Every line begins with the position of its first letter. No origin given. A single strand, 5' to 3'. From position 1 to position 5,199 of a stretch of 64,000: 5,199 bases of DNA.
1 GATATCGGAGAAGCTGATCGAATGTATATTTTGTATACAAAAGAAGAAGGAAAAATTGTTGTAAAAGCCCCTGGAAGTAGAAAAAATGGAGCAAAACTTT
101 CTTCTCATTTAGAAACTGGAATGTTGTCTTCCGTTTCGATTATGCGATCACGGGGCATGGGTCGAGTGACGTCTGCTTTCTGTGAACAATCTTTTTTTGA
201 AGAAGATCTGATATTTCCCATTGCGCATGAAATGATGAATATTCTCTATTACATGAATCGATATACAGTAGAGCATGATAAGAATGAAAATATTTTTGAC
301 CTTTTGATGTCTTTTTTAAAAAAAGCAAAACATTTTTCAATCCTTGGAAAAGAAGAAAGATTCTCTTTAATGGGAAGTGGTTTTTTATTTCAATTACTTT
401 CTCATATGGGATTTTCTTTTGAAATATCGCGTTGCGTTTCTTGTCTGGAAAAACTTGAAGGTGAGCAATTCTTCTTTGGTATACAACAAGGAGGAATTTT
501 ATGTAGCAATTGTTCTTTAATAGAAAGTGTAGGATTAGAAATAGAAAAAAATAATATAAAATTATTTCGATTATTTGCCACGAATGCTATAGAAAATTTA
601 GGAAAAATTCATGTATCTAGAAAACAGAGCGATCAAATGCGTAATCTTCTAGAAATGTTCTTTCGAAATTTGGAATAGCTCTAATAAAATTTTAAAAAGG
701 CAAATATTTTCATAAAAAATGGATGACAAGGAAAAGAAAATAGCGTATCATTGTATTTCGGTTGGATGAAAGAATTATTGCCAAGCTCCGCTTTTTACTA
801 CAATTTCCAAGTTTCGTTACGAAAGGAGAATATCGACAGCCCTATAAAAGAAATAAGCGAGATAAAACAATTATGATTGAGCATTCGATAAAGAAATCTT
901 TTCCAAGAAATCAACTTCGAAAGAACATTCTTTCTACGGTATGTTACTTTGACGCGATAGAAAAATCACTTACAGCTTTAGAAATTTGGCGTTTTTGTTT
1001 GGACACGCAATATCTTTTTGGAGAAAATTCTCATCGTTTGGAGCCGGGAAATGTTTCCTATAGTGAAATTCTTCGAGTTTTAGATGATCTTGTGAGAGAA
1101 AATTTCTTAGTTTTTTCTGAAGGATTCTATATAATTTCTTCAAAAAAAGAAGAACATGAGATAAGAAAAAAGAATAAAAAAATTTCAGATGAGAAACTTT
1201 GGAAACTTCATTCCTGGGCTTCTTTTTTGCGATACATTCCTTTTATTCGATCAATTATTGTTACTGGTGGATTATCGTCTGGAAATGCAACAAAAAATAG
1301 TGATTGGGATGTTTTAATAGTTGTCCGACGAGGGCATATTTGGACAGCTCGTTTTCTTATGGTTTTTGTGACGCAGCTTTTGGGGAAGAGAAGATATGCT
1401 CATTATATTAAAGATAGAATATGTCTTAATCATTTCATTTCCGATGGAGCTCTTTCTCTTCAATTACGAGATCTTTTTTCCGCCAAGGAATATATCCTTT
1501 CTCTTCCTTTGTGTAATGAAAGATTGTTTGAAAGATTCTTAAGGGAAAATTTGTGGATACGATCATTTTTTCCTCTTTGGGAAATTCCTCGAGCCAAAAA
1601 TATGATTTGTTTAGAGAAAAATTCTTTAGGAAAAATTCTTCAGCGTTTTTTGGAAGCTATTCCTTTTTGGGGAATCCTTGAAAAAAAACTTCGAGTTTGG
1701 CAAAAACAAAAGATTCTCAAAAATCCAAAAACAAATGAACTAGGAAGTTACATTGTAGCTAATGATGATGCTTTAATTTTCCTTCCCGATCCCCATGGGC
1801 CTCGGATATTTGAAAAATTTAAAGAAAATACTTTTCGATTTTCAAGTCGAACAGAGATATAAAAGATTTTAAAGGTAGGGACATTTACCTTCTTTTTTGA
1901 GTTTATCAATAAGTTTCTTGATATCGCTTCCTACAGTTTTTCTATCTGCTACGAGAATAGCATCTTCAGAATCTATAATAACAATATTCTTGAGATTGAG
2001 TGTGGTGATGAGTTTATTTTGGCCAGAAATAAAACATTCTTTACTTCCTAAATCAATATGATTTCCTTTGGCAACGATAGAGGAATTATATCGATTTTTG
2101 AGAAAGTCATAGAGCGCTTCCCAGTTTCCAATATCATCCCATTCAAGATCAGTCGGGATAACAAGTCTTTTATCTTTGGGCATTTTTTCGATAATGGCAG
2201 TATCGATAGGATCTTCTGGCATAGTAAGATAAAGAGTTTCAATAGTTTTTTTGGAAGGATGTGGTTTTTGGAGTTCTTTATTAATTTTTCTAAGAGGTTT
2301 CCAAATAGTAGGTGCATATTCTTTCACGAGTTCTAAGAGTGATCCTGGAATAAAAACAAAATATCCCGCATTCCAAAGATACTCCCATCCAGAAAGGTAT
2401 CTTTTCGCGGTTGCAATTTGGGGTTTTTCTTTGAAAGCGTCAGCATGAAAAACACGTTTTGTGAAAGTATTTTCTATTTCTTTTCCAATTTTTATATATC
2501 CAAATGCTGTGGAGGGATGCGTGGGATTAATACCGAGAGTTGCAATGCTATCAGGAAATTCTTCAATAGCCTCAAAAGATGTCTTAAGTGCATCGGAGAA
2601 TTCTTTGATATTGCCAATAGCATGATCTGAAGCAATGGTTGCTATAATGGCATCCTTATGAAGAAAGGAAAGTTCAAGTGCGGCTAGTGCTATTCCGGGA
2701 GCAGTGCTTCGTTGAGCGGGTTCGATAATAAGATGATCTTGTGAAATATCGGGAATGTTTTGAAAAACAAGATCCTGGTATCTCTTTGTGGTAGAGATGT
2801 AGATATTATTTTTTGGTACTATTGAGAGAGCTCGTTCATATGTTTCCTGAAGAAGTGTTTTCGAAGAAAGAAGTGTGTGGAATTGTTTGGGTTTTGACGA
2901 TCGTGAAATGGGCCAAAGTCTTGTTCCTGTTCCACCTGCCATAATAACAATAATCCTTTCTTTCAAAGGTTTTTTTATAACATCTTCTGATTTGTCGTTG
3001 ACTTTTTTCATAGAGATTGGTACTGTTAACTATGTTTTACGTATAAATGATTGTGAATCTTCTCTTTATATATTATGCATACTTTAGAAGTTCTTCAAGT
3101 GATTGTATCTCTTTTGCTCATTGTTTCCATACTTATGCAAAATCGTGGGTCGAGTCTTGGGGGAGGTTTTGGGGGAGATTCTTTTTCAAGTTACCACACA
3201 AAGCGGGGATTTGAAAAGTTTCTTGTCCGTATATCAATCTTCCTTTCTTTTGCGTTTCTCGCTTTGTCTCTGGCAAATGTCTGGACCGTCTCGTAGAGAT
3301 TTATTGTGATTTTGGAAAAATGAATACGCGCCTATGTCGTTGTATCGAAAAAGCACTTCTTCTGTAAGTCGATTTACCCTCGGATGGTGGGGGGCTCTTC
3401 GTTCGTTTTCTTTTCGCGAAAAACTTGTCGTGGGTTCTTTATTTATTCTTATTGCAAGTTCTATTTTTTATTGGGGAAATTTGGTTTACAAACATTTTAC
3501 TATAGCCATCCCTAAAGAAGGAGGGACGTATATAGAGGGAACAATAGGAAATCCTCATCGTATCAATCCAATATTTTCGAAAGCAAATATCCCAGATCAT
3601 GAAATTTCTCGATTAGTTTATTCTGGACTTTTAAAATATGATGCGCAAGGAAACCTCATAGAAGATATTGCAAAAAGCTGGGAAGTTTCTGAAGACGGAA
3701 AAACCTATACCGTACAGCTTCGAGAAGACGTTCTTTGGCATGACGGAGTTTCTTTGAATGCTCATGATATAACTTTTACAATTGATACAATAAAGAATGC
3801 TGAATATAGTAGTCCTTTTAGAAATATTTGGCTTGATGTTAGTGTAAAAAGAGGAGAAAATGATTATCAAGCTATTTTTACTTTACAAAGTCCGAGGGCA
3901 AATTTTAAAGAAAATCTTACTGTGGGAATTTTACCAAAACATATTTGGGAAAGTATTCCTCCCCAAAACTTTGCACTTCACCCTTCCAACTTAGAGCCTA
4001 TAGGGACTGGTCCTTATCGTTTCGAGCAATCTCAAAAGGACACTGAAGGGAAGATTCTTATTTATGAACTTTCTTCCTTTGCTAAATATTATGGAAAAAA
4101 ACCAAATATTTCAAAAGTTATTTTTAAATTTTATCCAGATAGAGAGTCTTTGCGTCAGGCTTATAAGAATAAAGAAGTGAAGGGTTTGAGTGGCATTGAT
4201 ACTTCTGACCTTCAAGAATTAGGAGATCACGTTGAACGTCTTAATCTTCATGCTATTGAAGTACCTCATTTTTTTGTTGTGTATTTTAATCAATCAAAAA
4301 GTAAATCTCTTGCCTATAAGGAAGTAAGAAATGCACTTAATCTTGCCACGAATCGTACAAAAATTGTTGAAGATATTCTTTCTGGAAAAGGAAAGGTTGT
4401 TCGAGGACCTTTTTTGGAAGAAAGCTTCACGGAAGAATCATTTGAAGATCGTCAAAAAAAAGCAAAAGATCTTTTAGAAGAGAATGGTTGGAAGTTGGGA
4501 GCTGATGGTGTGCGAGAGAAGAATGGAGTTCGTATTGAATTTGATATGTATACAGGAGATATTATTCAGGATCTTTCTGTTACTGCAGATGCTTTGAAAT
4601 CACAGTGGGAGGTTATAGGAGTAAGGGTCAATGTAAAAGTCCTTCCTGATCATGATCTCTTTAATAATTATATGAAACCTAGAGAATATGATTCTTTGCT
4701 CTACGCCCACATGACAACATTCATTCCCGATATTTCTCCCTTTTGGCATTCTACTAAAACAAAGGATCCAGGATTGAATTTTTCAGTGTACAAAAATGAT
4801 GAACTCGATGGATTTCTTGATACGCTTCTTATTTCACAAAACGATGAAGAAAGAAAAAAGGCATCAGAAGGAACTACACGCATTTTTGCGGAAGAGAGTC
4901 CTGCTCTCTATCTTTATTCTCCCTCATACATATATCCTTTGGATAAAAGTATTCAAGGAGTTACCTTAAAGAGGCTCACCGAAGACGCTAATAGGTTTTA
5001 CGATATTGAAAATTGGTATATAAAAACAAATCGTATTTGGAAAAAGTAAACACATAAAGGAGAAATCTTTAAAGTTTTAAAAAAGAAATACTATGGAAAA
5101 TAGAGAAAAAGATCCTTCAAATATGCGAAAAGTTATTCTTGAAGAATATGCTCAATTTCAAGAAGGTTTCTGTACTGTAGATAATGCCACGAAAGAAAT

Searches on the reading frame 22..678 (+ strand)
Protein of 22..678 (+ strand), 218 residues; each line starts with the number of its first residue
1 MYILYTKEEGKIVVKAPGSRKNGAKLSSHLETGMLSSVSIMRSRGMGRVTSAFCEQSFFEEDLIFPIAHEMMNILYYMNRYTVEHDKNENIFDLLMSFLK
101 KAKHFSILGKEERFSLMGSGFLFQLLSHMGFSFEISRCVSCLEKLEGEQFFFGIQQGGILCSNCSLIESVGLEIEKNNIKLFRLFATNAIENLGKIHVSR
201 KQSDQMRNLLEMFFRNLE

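Call 63: search_protein_families(library=pfam, proteins=[window:22-678:+])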
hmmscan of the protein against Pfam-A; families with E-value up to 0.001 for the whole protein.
window:22-678:+ (218 aa): 2 families
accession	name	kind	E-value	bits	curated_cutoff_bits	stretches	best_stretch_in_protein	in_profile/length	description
PF02565.21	RecO_C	-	7.8e-16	58.7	22.1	1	80-216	19-147/157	Recombination protein O C terminal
PF11967.14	RecO_N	-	9.1e-05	22.9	27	1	4-56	25-78/80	Recombination protein O N terminal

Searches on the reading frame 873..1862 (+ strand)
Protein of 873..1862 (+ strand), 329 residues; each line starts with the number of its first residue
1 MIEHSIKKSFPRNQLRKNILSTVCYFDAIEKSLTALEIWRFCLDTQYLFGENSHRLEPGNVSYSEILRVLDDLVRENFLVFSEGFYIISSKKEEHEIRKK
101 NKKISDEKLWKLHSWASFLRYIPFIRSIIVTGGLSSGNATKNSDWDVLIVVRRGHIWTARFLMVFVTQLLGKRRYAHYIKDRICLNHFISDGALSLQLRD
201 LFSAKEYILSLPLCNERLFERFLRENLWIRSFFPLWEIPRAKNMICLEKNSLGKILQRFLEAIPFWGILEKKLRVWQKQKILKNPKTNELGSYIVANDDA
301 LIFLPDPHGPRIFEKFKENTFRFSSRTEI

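Call 12: search_protein_families(library=pfam, proteins=[window:873-1862:+])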
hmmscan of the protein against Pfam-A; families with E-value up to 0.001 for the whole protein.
window:873-1862:+ (329 aa): 1 family
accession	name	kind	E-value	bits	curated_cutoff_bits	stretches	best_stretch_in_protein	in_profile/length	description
PF01909.29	NTP_transf_2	-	8.2e-05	23.4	21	1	125-155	14-44/93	Nucleotidyltransferase domain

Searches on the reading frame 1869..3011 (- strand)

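Call 63: search_protein_families(library=pfam, proteins=[window:1869-3011:-])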
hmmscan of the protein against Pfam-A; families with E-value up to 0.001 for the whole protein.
window:1869-3011:- (380 aa): 2 families
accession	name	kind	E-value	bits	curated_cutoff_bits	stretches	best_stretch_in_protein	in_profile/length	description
PF00483.29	NTP_transferase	-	7.9e-36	124.3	21.2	1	22-304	3-239/245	Nucleotidyl transferase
PF22640.1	ManC_GMP_beta-helix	-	1.5e-10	41.3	27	1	316-371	1-55/55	MannoseP isomerase/GMP-like beta-helix domain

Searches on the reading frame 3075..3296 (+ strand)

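Call 67: search_protein_families(library=pfam, proteins=[window:3075-3296:+])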
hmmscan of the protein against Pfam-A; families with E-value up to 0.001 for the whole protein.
window:3075-3296:+ (73 aa): 1 family
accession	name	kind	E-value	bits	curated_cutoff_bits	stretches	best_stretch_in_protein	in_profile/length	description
PF03840.19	SecG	-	8e-15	55.1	29.2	1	4-67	2-66/70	Preprotein translocase SecG subunit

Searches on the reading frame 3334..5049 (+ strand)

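Call 63: search_protein_families(library=pfam, proteins=[window:3334-5049:+])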
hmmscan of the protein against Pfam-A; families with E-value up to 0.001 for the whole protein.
window:3334-5049:+ (571 aa): 1 family
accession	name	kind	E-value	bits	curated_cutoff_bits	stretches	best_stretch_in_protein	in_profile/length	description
PF00496.27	SBP_bac_5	-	5.8e-63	213.7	32.4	1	108-476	2-363/368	Bacterial extracellular solute-binding proteins, family 5 Middle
